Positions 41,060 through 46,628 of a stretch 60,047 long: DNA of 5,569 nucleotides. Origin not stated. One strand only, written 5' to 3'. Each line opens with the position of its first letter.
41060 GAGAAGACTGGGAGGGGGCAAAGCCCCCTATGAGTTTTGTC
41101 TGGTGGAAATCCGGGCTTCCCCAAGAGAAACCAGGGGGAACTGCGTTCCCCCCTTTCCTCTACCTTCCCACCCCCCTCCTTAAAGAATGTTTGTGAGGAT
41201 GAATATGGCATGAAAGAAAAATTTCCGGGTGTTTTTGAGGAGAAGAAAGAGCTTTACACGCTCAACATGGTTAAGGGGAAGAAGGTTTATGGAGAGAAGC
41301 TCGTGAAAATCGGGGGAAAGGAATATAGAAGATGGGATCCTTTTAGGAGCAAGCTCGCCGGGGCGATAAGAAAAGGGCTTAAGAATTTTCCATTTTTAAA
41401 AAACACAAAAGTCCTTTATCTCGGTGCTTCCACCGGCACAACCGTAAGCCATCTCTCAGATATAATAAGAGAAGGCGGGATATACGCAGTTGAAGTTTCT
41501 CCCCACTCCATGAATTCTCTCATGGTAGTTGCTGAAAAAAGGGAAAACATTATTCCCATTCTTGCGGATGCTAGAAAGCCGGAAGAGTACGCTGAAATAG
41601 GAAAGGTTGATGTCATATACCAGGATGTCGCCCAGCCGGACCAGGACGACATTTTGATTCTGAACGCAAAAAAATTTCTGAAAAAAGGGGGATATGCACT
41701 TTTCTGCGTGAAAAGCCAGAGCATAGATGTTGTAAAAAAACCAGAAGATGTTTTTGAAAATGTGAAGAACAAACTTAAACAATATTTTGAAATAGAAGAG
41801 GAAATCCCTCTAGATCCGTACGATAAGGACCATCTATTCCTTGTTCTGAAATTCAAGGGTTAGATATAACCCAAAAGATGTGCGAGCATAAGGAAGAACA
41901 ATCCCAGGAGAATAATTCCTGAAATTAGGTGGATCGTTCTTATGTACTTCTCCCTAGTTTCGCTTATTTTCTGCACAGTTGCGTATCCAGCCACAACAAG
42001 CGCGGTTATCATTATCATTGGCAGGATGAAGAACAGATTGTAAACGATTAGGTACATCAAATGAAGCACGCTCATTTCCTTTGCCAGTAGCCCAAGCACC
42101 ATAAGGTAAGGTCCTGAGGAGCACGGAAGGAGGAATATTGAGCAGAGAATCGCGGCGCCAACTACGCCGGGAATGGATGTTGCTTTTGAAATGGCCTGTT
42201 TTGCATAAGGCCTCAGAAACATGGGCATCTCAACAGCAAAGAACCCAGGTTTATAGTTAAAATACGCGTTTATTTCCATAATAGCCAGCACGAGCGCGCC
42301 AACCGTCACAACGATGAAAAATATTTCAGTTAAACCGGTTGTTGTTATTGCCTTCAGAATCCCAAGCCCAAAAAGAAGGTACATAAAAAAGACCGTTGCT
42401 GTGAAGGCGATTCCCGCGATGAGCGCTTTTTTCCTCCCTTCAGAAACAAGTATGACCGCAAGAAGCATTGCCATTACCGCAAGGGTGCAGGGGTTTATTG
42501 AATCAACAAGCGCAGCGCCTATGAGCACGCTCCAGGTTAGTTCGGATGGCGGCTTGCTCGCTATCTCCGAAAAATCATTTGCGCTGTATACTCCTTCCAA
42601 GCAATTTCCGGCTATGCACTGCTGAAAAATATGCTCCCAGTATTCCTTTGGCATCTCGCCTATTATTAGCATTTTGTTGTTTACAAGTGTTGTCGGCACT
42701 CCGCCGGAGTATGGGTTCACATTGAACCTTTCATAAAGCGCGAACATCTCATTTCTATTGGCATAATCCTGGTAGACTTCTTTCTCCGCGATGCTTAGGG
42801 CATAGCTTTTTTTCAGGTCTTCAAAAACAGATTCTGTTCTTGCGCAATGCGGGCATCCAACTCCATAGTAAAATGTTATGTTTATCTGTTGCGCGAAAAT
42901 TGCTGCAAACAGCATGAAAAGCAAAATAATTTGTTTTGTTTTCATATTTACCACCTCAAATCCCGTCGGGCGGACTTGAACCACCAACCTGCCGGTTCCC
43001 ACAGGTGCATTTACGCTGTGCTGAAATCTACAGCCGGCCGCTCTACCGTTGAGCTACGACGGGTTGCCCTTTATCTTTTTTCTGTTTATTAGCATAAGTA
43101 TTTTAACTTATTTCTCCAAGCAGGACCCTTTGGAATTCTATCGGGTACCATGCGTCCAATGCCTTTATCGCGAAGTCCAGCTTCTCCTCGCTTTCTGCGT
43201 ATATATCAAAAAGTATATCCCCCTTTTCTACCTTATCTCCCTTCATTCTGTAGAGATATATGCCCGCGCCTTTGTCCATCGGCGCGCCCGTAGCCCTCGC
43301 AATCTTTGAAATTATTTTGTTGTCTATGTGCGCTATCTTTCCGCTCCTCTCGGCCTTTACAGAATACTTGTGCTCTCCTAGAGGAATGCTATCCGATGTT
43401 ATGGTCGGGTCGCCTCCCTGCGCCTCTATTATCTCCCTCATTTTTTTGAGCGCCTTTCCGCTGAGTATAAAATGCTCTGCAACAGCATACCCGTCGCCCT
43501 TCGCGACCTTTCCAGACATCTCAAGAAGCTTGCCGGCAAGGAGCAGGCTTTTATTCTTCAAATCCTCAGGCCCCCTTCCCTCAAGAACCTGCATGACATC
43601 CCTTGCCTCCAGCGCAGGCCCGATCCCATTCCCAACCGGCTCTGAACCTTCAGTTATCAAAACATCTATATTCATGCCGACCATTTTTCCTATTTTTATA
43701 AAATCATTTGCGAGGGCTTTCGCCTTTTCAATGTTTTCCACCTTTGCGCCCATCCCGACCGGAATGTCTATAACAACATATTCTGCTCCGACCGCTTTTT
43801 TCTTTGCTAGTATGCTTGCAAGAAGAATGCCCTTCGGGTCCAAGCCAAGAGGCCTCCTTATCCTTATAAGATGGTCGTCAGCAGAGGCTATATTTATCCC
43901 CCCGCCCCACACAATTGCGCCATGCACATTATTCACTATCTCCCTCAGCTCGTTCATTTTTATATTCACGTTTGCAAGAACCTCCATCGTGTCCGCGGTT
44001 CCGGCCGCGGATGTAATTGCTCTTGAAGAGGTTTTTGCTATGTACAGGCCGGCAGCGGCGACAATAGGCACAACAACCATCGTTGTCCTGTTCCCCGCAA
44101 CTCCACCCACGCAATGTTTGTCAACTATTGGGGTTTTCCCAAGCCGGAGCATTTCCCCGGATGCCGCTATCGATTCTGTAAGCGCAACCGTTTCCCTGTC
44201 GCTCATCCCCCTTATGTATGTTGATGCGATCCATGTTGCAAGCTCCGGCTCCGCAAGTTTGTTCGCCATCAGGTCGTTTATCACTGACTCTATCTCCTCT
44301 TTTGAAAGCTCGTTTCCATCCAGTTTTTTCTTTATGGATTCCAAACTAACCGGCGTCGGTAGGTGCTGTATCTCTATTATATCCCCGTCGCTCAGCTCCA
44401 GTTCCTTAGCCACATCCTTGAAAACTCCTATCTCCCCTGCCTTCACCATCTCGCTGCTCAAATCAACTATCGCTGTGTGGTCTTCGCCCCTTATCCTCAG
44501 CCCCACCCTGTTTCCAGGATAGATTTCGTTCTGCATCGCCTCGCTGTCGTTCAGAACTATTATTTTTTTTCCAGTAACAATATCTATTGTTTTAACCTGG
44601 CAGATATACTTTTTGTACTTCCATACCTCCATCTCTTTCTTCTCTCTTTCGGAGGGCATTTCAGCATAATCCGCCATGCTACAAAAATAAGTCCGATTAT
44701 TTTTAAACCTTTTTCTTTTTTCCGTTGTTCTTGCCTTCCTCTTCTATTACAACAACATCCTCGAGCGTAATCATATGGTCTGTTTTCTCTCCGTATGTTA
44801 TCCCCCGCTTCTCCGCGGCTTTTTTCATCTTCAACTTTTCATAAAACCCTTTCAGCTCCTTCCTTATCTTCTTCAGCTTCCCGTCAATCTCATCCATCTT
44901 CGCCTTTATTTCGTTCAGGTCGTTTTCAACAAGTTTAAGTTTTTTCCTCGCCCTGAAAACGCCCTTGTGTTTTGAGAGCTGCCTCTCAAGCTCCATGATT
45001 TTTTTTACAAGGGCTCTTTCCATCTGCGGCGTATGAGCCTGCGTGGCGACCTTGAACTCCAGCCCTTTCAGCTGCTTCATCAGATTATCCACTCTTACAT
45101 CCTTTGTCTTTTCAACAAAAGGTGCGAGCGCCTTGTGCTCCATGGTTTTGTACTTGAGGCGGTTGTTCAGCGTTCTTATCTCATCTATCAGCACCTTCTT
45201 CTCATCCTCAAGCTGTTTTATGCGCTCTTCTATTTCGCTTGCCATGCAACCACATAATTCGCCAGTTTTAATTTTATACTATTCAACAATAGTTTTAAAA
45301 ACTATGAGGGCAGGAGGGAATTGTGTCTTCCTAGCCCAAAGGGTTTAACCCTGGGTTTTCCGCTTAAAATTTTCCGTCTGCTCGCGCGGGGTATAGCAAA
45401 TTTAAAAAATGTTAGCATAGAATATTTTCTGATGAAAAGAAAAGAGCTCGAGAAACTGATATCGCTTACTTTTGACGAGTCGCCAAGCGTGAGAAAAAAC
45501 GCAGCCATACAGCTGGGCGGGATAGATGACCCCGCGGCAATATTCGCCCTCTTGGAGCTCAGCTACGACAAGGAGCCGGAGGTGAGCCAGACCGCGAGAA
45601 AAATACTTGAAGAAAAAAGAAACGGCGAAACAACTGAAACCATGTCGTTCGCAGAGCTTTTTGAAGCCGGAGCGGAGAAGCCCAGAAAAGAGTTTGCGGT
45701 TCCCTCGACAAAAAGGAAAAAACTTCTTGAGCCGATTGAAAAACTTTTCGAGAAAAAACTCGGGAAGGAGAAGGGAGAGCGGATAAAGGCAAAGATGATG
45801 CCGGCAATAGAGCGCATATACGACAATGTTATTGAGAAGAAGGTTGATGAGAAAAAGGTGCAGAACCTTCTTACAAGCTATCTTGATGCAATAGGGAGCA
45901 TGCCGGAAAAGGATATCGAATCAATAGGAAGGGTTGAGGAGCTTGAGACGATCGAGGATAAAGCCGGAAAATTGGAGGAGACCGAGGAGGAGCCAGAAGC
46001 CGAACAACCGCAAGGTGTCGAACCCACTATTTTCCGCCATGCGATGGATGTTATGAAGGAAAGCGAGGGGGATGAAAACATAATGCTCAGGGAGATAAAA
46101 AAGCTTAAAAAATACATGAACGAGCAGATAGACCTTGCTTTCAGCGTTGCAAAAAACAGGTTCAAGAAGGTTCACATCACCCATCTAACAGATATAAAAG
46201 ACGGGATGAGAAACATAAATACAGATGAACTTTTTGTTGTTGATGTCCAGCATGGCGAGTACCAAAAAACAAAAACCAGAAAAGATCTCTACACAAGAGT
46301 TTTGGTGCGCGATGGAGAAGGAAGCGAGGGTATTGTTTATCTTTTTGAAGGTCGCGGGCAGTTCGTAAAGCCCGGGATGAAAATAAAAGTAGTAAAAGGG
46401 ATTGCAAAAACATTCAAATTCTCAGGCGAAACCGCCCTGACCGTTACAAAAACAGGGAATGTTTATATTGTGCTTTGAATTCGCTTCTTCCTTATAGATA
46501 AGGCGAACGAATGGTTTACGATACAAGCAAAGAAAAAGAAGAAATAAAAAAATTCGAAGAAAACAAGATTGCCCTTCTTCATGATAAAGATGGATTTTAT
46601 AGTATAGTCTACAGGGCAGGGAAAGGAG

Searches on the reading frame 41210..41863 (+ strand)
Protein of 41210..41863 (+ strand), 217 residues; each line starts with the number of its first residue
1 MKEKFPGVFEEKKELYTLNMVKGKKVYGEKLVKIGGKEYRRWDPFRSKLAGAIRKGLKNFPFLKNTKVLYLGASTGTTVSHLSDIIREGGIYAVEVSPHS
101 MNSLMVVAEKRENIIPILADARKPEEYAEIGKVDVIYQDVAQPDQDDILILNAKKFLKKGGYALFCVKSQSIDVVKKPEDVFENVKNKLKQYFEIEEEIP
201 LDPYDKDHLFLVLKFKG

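Call 12: find_related_loci(query=window:41210-41860:+, collection=genome_contigs, flank=6000)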
Query window:41210-41860:+ (217 aa) in genome_contigs; peptide patterns used: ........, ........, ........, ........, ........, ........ (x = any residue, [..] = any of these).
599 stretches matched a pattern (row limit reached: there are more); 6 encode a relative of the query (tblastn E <= 1e-3); 6 distinct loci.
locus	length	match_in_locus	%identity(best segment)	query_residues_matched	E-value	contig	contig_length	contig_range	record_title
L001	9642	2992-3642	86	1-217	5e-125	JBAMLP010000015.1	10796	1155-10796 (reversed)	MAG: Candidatus Micrarchaeales archaeon isolate MAG8 ExploCarb_3808S_S2_1460_length_10796_cov_3, whole genome shotgun se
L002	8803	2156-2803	64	1-216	3e-91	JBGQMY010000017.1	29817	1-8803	MAG: Candidatus Micrarchaeia archaeon isolate OBJ2_061818_130_7 k141_1537288_length_29817_cov_10.0000, whole genome shot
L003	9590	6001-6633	63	5-214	2e-90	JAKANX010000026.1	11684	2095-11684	MAG: Candidatus Micrarchaeota archaeon isolate WY5.bin9 NODE_9530_length_11684_cov_1.122610, whole genome shotgun sequen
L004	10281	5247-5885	63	5-216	4e-89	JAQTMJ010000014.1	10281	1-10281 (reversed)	MAG: Candidatus ainarchaeum sp. isolate STA_38 NODE_13377_length_10281_cov_2.579082_Sandtown_A, whole genome shotgun seq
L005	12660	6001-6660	48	1-216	2e-54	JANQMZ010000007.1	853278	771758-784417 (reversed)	MAG: archaeon isolate PL23a_bin.47 k99_6018078, whole genome shotgun sequence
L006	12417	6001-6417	30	62-194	1e-6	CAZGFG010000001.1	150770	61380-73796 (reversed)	MAG TPA_asm: uncultured Gammaproteobacteria bacterium isolate binchicken_co125_1135 genome assembly, contig: NODE_224_le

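Call 22: find_encoding_contigs(protein=window:41210-41863:+, flank=3000, max_places=10)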
Protein window:41210-41863:+ (217 aa): 4 contigs read that carry it; 2 places shown.
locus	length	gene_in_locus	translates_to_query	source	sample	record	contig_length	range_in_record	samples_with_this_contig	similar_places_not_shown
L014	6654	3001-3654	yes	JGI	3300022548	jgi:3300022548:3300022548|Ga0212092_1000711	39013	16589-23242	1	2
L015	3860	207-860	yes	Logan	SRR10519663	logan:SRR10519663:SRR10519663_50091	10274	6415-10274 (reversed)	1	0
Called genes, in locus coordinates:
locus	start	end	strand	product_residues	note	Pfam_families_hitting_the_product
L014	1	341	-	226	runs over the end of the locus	PF00154:RecA_N (weak), PF06745:ATPase, PF13481:AAA_25, PF23442:DUF7125 (weak)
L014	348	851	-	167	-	PF27325:MJ0538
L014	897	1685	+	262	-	PF01798:Nop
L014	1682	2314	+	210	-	PF00149:Metallophos, PF12850:Metallophos_2, PF14582:Metallophos_3 (faint)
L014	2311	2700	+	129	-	PF00583:Acetyltransf_1, PF13420:Acetyltransf_4, PF13673:Acetyltransf_10, PF13508:Acetyltransf_7, PF08445:FR47 (weak)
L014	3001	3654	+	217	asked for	PF01269:Fibrillarin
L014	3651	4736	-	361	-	-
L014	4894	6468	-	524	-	PF02885:Glycos_trans_3N, PF00591:Glycos_transf_3, PF07831:PYNP_C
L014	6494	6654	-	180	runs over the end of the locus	PF23435:DUF7121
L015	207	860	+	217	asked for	PF01269:Fibrillarin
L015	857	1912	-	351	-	-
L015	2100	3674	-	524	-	PF02885:Glycos_trans_3N, PF00591:Glycos_transf_3, PF07831:PYNP_C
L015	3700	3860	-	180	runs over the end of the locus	PF23435:DUF7121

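Call 24: find_homologous_proteins(query=window:41210-41860:+, max_evalue=1e-40)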
Query window:41210-41860:+ (217 aa): 7299 proteins with E <= 1e-40 among 8000 candidates; the best 120 are listed.
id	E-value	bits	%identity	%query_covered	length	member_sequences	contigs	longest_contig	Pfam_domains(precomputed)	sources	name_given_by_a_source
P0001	7.8e-138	475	100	100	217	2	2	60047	PF01269.24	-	-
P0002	7.8e-130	449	94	100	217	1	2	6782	PF01269.24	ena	-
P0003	3.4e-124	430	89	100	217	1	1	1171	PF01269.24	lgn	-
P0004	1.9e-122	425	88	100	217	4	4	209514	PF01269.24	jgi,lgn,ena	-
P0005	5.9e-120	417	87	100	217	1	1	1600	PF01269.24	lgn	-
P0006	2.1e-119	415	84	100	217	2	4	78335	PF01269.24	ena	-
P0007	6.7e-118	410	86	100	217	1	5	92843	PF01269.24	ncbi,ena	ncbi:MAG: fibrillarin-like rRNA/tRNA 2'-O-methyltransferase [Candidatus Anstonellales archaeon]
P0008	3.3e-113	394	83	100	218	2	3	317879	PF01269.24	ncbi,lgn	ncbi:MAG: fibrillarin-like rRNA/tRNA 2'-O-methyltransferase [Candidatus Anstonellales archaeon]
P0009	4.5e-93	329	70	99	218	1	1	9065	PF01269.24,PF13649.13,PF01728.26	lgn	-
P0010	6.4e-92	325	70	100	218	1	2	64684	PF01269.24,PF01728.26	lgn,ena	-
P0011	8.0e-92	325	70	100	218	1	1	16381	PF01269.24,PF01728.26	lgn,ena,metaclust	metaclust:\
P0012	1.2e-91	324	70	100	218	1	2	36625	PF01269.24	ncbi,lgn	ncbi:MAG: fibrillarin-like rRNA/tRNA 2'-O-methyltransferase [Candidatus Bilamarchaeaceae archaeon]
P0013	1.2e-91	324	69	100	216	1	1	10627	PF01269.24,PF01728.26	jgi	-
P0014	1.3e-91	324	69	100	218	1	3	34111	PF01269.24,PF01728.26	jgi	-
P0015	1.6e-91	324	70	100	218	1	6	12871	PF01269.24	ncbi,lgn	ncbi:MAG: fibrillarin-like rRNA/tRNA 2'-O-methyltransferase [Candidatus Bilamarchaeaceae archaeon]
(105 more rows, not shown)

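Call 25: find_encoding_contigs(protein=P0002, flank=2500, max_places=4)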
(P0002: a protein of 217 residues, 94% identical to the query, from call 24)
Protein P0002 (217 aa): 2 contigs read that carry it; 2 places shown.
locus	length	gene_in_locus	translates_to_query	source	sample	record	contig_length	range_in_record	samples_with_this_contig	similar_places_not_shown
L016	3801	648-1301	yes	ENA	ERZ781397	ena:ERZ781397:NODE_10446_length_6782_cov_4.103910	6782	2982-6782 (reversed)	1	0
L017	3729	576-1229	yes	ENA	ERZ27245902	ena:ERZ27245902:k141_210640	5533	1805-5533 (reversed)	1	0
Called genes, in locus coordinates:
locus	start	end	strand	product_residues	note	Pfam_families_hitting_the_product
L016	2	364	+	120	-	?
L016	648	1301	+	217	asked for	PF01269:Fibrillarin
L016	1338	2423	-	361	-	-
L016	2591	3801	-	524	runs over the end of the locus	PF02885:Glycos_trans_3N, PF00591:Glycos_transf_3, PF07831:PYNP_C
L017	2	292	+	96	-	?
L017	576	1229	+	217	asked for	PF01269:Fibrillarin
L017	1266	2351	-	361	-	-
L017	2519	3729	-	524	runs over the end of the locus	PF02885:Glycos_trans_3N, PF00591:Glycos_transf_3, PF07831:PYNP_C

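Call 26: find_encoding_contigs(protein=P0004, flank=2500, max_places=4)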
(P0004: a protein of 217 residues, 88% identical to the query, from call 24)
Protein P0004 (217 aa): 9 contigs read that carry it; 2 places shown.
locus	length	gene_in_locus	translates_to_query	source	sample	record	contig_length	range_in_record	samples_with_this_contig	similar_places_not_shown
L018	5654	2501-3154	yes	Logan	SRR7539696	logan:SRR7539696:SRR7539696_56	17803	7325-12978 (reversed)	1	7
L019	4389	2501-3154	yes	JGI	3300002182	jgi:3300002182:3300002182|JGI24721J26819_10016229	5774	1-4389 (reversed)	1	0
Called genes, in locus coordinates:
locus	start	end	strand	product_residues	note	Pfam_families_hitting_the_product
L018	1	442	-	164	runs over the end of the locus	PF27325:MJ0538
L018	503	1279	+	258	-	PF01798:Nop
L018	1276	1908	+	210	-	PF00149:Metallophos, PF12850:Metallophos_2 (weak), PF14582:Metallophos_3 (weak)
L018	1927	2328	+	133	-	PF00583:Acetyltransf_1, PF13420:Acetyltransf_4 (weak), PF13673:Acetyltransf_10, PF13508:Acetyltransf_7, PF08445:FR47 (weak)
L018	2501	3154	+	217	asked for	PF01269:Fibrillarin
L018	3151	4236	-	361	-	-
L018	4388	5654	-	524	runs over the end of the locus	PF02885:Glycos_trans_3N, PF00591:Glycos_transf_3, PF07831:PYNP_C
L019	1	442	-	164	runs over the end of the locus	PF27325:MJ0538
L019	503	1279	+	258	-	PF01798:Nop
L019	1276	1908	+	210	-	PF00149:Metallophos, PF12850:Metallophos_2 (weak), PF14582:Metallophos_3 (weak)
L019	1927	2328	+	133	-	PF00583:Acetyltransf_1, PF13420:Acetyltransf_4 (weak), PF13673:Acetyltransf_10, PF13508:Acetyltransf_7, PF08445:FR47 (weak)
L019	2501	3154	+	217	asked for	PF01269:Fibrillarin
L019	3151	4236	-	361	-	-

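Call 27: find_encoding_contigs(protein=P0006, flank=2500, max_places=4)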
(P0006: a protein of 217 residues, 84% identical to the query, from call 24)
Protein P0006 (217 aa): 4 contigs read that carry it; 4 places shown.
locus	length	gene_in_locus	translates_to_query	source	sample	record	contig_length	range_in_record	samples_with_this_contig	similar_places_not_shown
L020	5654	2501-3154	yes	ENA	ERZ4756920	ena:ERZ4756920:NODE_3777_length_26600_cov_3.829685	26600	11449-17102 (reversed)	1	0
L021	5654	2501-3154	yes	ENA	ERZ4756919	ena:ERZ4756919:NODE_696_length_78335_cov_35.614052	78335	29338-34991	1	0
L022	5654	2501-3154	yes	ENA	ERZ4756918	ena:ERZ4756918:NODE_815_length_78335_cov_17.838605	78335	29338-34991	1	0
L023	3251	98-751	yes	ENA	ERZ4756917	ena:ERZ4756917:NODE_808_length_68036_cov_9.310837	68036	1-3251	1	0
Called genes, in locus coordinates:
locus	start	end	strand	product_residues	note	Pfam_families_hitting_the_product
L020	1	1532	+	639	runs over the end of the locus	PF03063:Prismane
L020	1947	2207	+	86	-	-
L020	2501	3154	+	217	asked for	PF01269:Fibrillarin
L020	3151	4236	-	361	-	-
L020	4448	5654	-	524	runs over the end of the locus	PF02885:Glycos_trans_3N, PF00591:Glycos_transf_3, PF07831:PYNP_C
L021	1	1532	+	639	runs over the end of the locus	PF03063:Prismane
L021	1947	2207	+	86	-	-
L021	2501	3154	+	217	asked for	PF01269:Fibrillarin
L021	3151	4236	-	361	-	-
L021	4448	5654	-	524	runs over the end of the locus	PF02885:Glycos_trans_3N, PF00591:Glycos_transf_3, PF07831:PYNP_C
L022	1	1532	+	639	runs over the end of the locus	PF03063:Prismane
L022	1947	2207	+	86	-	-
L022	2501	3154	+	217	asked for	PF01269:Fibrillarin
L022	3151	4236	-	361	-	-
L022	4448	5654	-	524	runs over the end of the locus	PF02885:Glycos_trans_3N, PF00591:Glycos_transf_3, PF07831:PYNP_C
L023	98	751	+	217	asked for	PF01269:Fibrillarin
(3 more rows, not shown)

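Call 28: find_encoding_contigs(protein=P0008, flank=2500, max_places=4)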
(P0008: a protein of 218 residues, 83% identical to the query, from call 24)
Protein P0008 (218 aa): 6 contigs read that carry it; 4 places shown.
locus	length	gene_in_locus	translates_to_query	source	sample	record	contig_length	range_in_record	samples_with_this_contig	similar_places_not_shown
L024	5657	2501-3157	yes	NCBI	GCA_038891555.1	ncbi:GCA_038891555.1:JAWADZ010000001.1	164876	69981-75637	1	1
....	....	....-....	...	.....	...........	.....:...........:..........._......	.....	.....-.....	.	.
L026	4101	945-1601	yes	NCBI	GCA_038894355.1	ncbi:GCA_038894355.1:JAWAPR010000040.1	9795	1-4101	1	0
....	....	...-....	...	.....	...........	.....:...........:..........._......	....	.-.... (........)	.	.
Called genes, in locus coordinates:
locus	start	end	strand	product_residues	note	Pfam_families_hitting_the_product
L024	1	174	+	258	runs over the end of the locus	PF01798:Nop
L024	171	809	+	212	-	PF00149:Metallophos, PF12850:Metallophos_2, PF14582:Metallophos_3 (weak)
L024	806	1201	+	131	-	PF00583:Acetyltransf_1, PF13673:Acetyltransf_10, PF13508:Acetyltransf_7, PF08445:FR47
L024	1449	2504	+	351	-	PF01637:ATPase_2, PF13173:AAA_14 (weak)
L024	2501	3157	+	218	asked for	PF01269:Fibrillarin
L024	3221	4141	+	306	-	-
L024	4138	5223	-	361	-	-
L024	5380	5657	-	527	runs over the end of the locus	PF02885:Glycos_trans_3N, PF00591:Glycos_transf_3, PF07831:PYNP_C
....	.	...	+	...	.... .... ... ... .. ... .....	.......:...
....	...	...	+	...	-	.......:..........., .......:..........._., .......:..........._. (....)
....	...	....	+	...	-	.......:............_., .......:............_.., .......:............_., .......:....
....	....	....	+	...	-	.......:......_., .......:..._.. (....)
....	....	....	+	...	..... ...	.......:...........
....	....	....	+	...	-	-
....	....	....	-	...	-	-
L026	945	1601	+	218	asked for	PF01269:Fibrillarin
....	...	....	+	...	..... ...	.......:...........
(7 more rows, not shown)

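Call 32: find_encoding_contigs(protein=P0003, flank=2500, max_places=3)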
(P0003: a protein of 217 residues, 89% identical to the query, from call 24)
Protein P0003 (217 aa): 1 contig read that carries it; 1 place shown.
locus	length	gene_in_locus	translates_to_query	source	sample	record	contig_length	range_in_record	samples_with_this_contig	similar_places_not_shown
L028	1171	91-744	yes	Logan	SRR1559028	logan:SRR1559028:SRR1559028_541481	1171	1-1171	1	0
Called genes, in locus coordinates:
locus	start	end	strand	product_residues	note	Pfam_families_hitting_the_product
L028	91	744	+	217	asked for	PF01269:Fibrillarin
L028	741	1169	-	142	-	?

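Call 33: find_encoding_contigs(protein=P0005, flank=2500, max_places=3)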
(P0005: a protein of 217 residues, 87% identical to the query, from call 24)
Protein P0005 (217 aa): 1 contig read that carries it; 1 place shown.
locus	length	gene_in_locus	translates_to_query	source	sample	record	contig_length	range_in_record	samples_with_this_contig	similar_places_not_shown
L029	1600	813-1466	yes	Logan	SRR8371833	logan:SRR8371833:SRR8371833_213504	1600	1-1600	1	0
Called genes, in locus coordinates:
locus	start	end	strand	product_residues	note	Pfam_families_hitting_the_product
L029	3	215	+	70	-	?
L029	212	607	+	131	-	PF00583:Acetyltransf_1, PF13420:Acetyltransf_4 (weak), PF13673:Acetyltransf_10, PF13508:Acetyltransf_7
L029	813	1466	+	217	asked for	PF01269:Fibrillarin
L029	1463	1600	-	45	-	?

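Call 34: find_encoding_contigs(protein=P0012, flank=4000, max_places=3)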
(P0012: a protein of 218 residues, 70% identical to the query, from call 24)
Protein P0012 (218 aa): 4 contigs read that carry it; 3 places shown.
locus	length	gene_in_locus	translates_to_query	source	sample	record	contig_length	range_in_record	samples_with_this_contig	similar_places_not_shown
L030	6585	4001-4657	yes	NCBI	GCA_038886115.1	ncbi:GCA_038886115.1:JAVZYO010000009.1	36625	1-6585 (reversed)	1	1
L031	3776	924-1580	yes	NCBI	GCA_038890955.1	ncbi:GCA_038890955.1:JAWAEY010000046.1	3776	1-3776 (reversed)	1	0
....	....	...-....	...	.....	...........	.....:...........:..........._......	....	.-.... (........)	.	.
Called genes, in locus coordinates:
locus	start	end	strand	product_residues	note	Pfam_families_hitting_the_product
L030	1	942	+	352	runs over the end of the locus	PF00482:T2SSF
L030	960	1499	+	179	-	-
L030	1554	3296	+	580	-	PF00037:Fer4 (faint), PF04068:Fer4_RLI (weak), PF12837:Fer4_6 (faint), PF12838:Fer4_7 (faint), PF14697:Fer4_21 (weak), PF00005:ABC_tran, PF02463:SMC_N (faint), PF00005:ABC_tran, +1 more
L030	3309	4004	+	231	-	PF01172:SBDS_N, PF09377:SBDS_domain_II, PF20268:SBDS_C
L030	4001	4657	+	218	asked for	PF01269:Fibrillarin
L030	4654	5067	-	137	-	PF03479:PCC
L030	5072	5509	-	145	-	PF01948:PyrI, PF02748:PyrI_C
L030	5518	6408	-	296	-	PF02729:OTCace_N, PF00185:OTCace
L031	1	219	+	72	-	?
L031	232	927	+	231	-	PF01172:SBDS_N, PF09377:SBDS_domain_II, PF20268:SBDS_C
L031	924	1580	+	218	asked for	PF01269:Fibrillarin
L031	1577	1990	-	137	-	PF03479:PCC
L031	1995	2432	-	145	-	PF01948:PyrI, PF02748:PyrI_C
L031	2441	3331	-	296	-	PF02729:OTCace_N, PF00185:OTCace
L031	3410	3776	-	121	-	?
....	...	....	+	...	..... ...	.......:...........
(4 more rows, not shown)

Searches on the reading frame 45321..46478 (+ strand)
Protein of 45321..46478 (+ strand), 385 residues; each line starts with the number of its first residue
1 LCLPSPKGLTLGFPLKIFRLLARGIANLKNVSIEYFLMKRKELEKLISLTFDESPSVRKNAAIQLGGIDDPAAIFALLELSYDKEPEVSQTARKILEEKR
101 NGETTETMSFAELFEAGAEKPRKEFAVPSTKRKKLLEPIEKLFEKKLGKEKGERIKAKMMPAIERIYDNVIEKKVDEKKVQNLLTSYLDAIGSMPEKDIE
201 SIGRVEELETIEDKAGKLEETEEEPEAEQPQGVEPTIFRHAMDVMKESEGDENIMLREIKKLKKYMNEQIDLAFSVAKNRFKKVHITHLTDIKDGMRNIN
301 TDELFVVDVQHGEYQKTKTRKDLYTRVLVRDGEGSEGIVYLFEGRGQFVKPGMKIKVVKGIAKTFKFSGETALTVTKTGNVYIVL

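Call 61: search_protein_families(library=pfam, proteins=[window:45321-46478:+], max_evalue=0.00001)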
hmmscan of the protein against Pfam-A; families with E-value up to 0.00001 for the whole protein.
window:45321-46478:+ (385 aa): 1 family
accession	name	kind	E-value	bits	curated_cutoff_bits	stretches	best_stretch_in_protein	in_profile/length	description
PF13646.12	HEAT_2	-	2.3e-06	28.2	27.7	1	44-95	2-54/88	HEAT repeats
